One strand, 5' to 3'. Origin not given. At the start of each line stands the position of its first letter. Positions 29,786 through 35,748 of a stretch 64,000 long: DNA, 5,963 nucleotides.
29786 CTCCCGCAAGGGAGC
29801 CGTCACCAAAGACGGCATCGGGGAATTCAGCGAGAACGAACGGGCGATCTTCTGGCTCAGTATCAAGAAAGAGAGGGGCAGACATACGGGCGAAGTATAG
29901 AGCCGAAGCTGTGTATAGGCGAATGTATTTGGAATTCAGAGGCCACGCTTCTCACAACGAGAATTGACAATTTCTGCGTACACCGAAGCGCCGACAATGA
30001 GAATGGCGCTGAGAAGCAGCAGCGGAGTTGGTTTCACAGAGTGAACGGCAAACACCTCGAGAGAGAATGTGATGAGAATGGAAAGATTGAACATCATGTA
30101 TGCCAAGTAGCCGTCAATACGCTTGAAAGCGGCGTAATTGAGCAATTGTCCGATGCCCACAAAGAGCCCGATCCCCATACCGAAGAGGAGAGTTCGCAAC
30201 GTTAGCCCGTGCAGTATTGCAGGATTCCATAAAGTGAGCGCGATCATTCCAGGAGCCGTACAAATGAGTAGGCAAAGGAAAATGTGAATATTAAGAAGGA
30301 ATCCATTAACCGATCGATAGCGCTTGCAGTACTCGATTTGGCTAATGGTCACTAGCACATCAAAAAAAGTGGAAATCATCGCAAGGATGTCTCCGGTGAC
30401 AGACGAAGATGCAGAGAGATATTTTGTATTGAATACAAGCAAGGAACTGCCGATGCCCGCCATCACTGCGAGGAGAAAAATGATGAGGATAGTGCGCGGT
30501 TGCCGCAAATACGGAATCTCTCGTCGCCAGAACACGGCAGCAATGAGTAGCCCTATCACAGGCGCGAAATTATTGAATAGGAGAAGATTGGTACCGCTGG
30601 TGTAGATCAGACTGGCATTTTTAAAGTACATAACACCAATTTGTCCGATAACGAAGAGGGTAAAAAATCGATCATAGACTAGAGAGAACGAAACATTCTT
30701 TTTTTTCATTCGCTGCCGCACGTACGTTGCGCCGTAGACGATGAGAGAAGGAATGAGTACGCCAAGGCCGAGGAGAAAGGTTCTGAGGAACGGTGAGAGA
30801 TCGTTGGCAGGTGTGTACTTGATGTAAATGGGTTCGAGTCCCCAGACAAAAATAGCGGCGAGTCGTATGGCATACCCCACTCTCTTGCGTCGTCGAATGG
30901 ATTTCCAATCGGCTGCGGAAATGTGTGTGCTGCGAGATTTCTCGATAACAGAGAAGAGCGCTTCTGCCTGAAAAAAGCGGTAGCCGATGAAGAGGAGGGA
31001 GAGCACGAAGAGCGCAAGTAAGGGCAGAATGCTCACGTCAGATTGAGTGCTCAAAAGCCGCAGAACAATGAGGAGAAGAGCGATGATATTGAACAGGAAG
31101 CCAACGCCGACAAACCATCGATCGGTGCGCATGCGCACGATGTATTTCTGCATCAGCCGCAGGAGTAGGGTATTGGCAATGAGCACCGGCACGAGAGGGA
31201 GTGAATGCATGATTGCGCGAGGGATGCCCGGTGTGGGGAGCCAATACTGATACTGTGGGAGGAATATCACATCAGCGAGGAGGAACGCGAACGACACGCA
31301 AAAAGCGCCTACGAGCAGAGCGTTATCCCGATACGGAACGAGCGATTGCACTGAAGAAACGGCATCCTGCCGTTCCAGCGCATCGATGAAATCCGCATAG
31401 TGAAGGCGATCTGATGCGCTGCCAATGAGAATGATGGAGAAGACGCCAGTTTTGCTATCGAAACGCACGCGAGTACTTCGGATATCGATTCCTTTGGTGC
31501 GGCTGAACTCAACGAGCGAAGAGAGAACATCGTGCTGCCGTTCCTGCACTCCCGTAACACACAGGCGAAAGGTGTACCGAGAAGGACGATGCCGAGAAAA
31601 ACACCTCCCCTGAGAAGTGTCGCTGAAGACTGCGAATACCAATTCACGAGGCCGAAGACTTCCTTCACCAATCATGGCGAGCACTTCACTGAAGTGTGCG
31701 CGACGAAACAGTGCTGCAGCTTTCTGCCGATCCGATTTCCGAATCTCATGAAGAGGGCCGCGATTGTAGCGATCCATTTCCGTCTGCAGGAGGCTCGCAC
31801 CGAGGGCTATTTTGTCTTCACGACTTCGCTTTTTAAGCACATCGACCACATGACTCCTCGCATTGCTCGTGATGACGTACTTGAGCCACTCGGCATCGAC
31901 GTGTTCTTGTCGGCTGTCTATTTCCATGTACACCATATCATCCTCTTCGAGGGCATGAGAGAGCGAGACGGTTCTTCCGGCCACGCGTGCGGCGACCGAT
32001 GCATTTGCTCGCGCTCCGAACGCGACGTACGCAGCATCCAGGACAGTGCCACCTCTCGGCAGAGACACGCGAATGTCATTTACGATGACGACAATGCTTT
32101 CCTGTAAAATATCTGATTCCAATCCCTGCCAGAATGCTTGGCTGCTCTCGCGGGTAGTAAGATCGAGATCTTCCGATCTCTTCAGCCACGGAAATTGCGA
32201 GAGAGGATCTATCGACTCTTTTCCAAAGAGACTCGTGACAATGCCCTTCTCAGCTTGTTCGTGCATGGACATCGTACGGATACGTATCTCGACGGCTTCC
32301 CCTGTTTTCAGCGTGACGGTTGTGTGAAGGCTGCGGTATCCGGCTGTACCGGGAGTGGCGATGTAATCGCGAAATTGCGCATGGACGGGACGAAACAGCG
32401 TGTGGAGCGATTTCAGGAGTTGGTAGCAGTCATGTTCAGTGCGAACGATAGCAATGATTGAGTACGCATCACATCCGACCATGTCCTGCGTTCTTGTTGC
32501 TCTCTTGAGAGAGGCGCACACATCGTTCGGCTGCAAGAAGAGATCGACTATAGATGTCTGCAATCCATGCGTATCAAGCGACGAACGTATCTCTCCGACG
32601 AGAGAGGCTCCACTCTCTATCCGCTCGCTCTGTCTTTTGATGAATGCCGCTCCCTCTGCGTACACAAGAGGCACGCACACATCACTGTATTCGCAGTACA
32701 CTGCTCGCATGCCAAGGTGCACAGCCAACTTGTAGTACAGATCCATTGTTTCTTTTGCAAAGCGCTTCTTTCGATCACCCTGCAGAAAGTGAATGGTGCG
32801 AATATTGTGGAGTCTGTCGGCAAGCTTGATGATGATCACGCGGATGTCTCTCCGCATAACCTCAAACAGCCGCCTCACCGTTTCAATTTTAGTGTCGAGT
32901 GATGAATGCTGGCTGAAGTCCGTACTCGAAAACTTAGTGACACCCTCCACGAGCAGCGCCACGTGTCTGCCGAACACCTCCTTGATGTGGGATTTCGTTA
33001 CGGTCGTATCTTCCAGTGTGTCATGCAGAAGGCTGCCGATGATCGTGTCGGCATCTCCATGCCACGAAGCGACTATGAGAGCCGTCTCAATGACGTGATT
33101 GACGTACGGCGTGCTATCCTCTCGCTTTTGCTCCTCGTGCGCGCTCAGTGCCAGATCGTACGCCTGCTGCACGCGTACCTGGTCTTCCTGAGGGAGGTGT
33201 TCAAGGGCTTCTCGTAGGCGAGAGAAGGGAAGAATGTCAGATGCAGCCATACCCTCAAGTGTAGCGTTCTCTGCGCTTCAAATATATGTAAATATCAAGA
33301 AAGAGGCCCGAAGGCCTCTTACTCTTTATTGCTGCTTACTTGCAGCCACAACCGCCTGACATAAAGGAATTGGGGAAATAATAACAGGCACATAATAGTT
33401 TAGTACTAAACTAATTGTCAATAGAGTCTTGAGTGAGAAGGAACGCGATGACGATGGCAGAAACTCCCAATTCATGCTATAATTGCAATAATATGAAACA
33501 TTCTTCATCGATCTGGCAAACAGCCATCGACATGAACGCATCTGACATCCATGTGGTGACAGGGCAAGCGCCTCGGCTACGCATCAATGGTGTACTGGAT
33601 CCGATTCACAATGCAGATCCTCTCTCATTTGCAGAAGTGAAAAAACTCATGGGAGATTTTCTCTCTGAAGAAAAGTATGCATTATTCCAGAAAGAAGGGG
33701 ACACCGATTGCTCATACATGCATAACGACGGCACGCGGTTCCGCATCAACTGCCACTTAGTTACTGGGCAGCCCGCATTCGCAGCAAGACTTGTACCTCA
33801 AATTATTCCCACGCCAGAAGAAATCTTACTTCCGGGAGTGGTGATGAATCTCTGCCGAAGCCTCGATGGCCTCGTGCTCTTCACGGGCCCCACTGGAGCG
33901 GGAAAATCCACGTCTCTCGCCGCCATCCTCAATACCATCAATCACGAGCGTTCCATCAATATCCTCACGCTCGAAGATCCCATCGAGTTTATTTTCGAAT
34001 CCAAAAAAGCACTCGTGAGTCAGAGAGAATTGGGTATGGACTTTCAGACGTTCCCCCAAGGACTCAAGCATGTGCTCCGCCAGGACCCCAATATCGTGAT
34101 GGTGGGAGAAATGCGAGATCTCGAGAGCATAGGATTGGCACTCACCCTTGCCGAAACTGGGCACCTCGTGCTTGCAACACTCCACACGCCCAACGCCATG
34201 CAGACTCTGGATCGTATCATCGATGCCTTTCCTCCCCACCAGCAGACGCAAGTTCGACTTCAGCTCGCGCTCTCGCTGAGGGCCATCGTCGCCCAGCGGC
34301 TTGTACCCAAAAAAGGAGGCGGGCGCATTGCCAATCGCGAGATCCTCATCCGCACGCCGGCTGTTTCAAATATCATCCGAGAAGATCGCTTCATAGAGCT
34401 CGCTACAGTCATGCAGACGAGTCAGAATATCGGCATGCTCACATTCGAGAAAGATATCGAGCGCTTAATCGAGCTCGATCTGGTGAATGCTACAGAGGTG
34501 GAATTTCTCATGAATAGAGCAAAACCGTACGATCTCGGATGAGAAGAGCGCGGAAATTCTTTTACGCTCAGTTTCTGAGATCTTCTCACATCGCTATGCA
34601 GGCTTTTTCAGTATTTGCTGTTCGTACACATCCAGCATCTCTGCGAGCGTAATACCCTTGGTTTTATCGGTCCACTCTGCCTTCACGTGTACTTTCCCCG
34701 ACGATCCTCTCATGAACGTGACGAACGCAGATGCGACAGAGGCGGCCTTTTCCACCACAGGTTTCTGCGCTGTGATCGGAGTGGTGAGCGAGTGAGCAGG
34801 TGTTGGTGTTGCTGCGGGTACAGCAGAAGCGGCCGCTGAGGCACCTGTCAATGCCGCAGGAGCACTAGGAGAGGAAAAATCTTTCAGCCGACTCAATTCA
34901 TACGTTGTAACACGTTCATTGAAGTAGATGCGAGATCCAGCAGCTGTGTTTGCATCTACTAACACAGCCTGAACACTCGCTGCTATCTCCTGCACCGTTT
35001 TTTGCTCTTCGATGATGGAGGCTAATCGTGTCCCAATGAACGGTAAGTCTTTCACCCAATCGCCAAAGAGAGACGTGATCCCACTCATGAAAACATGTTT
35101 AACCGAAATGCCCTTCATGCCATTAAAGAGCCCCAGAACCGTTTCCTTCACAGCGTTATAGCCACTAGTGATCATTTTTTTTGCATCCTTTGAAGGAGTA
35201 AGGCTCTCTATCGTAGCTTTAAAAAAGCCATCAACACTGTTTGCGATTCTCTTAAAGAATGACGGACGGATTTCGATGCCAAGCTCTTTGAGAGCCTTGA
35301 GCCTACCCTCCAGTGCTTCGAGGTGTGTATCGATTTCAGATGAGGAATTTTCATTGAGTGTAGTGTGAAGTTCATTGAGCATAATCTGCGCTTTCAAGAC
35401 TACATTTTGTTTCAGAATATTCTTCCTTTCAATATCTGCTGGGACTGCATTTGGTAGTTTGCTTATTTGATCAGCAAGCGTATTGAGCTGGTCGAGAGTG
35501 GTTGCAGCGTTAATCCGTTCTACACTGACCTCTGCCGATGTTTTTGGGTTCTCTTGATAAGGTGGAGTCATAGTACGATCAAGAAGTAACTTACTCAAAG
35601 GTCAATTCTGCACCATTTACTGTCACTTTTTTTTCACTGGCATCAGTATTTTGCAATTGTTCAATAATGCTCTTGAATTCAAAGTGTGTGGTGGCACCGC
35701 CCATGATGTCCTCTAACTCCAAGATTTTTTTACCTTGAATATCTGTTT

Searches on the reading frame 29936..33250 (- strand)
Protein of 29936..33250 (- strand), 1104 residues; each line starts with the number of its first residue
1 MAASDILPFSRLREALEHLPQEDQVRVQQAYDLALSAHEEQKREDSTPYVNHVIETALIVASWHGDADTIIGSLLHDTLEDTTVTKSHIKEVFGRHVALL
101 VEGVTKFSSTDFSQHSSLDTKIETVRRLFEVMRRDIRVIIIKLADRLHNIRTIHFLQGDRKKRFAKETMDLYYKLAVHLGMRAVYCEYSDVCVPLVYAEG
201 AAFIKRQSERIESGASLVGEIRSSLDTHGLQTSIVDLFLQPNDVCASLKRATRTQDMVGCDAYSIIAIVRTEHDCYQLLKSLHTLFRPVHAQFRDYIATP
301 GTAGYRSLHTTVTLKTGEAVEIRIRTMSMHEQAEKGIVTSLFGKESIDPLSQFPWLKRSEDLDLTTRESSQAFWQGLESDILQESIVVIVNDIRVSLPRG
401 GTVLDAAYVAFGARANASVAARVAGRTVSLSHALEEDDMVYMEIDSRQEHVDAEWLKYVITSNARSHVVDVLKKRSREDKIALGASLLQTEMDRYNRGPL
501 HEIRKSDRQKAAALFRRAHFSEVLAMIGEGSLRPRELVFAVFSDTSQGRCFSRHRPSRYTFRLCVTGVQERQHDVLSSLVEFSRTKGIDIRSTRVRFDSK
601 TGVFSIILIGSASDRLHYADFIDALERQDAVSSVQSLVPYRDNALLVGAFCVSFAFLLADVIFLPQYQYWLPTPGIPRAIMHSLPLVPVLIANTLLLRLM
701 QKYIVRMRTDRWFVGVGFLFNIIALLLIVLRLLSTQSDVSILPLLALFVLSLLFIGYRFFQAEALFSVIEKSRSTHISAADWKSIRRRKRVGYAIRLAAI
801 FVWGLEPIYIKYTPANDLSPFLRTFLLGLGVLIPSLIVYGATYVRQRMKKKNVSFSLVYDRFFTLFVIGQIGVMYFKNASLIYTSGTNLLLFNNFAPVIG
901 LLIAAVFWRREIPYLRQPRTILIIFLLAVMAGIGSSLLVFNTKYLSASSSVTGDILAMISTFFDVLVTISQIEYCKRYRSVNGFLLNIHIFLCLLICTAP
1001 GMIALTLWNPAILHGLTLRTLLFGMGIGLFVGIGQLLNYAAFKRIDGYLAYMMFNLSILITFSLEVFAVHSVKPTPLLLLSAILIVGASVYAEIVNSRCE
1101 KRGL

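Call 53: search_protein_families(library=pfam, proteins=[window:29936-33250:-], max_evalue=0.00001)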
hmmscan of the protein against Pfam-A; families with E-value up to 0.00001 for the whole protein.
window:29936-33250:- (1104 aa): 4 families
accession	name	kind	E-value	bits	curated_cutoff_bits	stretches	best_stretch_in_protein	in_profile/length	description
PF13328.12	HD_4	-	3.1e-36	124.9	27.2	1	30-181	1-155/156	HD domain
PF04607.23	RelA_SpoT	-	1e-18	68.1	27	1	261-342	25-107/113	Region found in RelA / SpoT proteins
PF01966.28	HD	-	9.2e-07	29.6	22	1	49-149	1-115/116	HD domain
PF02824.27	TGS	-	6.5e-06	26.5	22.2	0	395-440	11-56/60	TGS domain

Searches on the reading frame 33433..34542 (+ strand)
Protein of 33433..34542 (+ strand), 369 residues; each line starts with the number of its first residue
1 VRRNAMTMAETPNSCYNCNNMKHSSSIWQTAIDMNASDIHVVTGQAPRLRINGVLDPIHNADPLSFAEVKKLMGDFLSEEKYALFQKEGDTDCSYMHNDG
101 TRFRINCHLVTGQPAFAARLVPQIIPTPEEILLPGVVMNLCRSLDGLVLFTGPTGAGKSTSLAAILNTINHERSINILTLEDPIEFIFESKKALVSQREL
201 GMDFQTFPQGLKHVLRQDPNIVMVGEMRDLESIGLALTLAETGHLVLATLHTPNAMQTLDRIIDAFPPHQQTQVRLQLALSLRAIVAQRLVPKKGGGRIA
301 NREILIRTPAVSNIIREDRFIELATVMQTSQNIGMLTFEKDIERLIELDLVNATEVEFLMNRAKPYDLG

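Call 54: search_protein_families(library=pfam, proteins=[window:33433-34542:+], max_evalue=0.00001)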
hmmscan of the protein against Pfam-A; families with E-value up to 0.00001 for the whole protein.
window:33433-34542:+ (369 aa): 1 family
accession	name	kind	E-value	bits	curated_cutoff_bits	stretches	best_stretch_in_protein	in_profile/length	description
PF00437.27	T2SSE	-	3.8e-43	148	24.9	1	142-293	139-280/370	Type II/IV secretion system protein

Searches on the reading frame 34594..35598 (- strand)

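Call 54: search_protein_families(library=pfam, proteins=[window:34594-35598:-], max_evalue=0.00001)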
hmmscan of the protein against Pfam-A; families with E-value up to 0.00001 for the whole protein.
window:34594-35598:- (334 aa): 0 families

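Call 56: search_protein_families(library=pfam, proteins=[window:34594-35598:-], max_evalue=0.1)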
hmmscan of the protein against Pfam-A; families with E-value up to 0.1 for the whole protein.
window:34594-35598:- (334 aa): 1 family
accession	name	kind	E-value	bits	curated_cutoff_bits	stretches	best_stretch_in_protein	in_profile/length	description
PF02561.19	FliS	-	0.061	14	26.7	0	28-96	8-77/115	Flagellar protein FliS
